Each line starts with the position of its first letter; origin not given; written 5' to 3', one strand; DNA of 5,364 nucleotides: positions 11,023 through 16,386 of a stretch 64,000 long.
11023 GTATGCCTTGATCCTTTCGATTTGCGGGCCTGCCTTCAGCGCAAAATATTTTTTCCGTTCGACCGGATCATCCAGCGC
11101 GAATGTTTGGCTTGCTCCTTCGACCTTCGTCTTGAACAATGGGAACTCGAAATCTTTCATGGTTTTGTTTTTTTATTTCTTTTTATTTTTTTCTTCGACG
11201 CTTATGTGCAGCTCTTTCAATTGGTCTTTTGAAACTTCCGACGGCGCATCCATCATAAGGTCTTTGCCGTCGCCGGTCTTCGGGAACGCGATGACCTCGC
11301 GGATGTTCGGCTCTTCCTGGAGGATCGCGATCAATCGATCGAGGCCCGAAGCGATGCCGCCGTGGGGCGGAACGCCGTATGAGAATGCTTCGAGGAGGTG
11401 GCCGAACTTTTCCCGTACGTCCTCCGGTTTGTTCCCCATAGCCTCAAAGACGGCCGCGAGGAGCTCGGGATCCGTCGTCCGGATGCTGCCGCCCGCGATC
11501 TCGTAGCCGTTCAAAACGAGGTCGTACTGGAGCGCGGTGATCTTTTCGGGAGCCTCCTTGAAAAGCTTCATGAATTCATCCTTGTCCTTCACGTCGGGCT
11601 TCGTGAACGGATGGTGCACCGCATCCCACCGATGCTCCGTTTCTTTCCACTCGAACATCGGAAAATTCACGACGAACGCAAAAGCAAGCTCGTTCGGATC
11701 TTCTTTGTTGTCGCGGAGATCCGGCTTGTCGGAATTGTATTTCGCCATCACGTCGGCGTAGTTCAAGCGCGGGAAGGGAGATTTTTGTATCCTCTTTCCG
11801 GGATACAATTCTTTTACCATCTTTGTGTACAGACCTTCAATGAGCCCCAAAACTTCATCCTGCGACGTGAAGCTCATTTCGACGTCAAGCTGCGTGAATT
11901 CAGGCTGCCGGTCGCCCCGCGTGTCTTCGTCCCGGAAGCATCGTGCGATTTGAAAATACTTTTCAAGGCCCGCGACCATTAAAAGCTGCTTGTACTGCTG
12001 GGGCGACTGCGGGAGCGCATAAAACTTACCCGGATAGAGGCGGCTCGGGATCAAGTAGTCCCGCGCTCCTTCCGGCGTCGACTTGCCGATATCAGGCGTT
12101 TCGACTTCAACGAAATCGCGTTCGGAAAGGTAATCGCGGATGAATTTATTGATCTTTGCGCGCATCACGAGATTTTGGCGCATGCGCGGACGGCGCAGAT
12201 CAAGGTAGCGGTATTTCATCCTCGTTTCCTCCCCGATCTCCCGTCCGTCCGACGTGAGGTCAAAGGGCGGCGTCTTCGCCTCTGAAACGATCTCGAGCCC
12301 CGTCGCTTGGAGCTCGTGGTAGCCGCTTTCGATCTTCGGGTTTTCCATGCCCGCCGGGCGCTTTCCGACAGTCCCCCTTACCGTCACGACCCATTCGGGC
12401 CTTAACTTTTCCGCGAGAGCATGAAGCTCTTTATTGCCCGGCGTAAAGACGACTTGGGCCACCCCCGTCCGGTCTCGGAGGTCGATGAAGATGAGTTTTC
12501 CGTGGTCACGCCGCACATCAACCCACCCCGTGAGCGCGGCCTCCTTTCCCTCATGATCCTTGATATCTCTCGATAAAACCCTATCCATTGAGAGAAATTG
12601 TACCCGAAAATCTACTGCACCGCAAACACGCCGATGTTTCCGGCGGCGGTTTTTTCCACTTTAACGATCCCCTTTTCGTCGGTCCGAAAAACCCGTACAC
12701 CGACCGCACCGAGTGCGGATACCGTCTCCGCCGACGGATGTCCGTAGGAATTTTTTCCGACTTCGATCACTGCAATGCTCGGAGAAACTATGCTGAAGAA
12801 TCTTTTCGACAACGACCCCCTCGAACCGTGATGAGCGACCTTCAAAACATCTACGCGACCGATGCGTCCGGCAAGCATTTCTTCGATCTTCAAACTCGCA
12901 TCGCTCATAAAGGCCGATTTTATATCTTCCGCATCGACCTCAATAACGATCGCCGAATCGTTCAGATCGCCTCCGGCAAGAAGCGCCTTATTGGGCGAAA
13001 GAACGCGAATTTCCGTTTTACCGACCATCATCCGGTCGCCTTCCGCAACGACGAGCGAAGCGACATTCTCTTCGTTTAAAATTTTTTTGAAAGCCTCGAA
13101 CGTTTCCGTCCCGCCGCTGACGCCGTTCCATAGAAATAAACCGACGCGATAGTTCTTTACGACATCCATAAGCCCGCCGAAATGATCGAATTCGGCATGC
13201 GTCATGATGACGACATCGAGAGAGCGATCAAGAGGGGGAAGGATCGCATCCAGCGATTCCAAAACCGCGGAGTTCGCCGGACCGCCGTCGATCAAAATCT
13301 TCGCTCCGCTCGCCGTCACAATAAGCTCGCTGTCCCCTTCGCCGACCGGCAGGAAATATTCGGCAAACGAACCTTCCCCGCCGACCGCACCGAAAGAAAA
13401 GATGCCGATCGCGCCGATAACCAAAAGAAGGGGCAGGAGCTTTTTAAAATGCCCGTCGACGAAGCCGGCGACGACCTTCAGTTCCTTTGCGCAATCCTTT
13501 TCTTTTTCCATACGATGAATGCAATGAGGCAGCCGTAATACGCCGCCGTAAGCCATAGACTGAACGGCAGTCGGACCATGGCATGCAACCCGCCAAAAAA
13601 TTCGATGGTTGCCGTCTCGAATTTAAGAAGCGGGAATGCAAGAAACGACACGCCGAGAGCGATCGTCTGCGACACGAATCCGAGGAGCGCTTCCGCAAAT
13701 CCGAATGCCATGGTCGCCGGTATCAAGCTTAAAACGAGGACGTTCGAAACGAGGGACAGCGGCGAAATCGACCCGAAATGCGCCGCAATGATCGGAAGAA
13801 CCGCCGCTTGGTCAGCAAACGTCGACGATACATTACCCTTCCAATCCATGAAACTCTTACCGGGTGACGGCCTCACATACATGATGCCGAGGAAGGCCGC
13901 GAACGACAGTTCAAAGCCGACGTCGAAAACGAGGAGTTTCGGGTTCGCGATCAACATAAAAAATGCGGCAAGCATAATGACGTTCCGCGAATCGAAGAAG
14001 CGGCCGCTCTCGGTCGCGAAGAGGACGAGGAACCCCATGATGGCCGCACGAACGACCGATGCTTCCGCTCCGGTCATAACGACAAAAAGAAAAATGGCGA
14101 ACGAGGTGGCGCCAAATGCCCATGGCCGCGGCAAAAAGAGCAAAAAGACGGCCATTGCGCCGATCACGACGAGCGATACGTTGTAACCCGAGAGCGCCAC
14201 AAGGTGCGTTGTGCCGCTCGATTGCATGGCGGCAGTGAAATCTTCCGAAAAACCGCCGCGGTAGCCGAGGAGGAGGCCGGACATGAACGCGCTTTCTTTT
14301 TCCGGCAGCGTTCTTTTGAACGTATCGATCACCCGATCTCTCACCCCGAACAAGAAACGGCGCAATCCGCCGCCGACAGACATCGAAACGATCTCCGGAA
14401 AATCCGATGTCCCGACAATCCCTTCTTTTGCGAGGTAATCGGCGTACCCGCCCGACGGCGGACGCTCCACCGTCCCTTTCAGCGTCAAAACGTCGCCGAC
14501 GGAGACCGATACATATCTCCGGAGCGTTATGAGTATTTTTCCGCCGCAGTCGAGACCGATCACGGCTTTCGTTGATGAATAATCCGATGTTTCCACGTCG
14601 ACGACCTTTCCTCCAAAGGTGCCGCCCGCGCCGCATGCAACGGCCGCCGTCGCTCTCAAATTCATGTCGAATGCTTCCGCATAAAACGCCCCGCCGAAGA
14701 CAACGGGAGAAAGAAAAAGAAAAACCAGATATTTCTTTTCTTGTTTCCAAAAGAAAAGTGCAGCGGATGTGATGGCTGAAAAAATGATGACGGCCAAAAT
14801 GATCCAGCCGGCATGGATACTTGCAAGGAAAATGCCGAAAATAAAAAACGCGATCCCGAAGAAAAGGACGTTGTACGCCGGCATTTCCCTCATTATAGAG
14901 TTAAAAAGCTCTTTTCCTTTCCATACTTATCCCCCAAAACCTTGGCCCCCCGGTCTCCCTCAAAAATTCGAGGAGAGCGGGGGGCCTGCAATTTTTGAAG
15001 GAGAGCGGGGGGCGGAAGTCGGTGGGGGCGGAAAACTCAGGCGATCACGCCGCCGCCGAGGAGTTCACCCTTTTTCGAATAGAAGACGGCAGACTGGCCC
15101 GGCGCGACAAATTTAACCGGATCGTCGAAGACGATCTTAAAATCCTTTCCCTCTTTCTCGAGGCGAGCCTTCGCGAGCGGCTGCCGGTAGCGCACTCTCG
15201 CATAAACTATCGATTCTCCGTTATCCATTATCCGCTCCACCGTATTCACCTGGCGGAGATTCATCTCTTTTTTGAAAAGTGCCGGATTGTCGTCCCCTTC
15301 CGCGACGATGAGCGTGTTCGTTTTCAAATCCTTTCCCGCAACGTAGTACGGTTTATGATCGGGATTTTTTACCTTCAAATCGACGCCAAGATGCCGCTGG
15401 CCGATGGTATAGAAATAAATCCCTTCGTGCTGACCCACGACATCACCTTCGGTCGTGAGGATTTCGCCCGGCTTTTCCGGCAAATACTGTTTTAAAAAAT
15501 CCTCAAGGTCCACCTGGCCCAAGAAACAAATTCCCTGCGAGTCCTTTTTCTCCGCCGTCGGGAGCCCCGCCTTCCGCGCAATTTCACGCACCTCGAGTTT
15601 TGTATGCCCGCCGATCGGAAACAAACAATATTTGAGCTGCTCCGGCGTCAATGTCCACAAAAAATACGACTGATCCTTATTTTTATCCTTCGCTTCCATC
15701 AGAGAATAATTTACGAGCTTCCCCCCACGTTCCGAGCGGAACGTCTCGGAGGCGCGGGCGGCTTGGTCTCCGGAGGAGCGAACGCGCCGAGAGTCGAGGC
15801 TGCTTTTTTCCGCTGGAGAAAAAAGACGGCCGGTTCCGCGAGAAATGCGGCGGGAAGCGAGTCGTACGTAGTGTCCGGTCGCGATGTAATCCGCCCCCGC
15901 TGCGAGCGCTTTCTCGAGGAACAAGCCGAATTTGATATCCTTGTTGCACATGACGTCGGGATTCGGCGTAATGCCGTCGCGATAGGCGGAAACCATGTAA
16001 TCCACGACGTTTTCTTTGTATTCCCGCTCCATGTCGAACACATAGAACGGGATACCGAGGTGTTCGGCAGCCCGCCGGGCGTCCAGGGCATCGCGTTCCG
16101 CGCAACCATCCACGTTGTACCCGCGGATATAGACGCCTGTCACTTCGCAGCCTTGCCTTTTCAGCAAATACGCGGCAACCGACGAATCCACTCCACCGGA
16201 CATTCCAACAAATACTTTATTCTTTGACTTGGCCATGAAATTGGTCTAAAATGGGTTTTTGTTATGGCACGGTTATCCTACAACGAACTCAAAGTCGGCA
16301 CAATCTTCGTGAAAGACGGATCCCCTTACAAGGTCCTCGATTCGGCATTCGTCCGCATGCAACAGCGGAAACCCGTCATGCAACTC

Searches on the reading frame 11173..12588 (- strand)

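Call 8: search_protein_families(library=pfam, proteins=[window:11173-12588:-], max_evalue=0.01)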
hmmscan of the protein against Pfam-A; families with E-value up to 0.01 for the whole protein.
window:11173-12588:- (471 aa): 2 families
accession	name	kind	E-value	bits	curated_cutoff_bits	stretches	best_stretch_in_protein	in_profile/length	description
PF00152.25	tRNA-synt_2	-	1.5e-115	386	25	1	120-438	2-307/308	tRNA synthetases class II (D, K and N)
PF01336.31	tRNA_anti-codon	-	1.8e-16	60.3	27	1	19-90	3-64/75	OB-fold nucleic acid binding domain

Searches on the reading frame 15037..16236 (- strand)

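Call 8: search_protein_families(library=pfam, proteins=[window:15037-16236:-], max_evalue=0.01)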
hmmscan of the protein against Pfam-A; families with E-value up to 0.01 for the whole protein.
window:15037-16236:- (399 aa): 9 families
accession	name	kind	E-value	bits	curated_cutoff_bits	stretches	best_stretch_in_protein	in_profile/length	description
PF03054.22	tRNA_Me_trans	-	2e-69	233.7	20.6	1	7-240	2-201/202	tRNA methyl transferase HUP domain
PF20259.3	tRNA_Me_trans_M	-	5.3e-22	77.6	27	1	245-312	1-65/66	tRNA methyl transferase PRC-barrel domain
PF20258.4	tRNA_Me_trans_C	-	1.5e-14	54.5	20.6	1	324-398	3-77/77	Aminomethyltransferase beta-barrel domain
PF02540.23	NAD_synthase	-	4.9e-07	29.6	21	1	5-74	18-86/242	NAD synthase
PF24167.1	DUF7411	-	1.9e-06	28.1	28.7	1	7-83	2-72/194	Family of unknown function (DUF7411)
PF02568.20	ThiI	-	9.2e-06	25.8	20.5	1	5-48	3-46/197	Thiamine biosynthesis protein (ThiI)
PF00733.27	Asn_synthase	-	0.00028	21.1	21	1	5-86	17-96/354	Asparagine synthase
PF06508.19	QueC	-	0.0024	17.9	22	1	8-70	2-61/210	Queuosine biosynthesis protein QueC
PF00764.25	Arginosuc_synth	-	0.0097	16.4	27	0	7-81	1-73/162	Arginosuccinate synthase N-terminal HUP domain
